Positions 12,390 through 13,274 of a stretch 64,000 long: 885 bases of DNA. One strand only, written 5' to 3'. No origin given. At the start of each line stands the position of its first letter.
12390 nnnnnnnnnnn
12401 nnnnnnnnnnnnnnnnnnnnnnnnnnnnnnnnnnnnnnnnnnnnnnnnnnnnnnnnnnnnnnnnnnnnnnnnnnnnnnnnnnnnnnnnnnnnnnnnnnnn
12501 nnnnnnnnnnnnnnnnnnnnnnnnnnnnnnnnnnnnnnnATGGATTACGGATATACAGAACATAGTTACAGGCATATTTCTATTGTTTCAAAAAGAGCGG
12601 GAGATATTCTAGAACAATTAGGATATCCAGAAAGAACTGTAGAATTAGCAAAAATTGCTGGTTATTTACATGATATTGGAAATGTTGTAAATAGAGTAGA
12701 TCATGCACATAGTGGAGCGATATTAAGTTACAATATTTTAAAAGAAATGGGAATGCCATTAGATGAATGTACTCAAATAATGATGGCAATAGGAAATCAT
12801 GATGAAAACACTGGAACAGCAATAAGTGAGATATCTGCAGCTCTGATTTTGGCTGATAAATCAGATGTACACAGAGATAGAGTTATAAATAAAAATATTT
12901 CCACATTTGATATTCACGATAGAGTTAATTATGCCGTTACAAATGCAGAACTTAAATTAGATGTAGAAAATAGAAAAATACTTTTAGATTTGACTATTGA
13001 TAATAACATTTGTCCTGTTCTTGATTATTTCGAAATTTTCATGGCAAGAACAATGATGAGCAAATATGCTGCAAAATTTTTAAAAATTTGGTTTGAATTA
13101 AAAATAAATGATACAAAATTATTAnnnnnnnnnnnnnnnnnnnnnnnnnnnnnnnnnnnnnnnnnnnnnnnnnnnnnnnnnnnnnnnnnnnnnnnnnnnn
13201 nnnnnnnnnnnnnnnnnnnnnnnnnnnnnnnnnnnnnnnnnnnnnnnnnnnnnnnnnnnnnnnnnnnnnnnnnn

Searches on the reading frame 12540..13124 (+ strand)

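Call 100: search_protein_families(library=pfam, proteins=[window:12540-13124:+], max_evalue=0.00001)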
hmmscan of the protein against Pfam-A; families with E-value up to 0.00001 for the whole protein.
window:12540-13124:+ (195 aa): 1 family
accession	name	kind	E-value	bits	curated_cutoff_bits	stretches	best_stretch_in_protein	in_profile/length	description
PF01966.28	HD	-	7.9e-07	29.8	22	1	10-107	2-112/116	HD domain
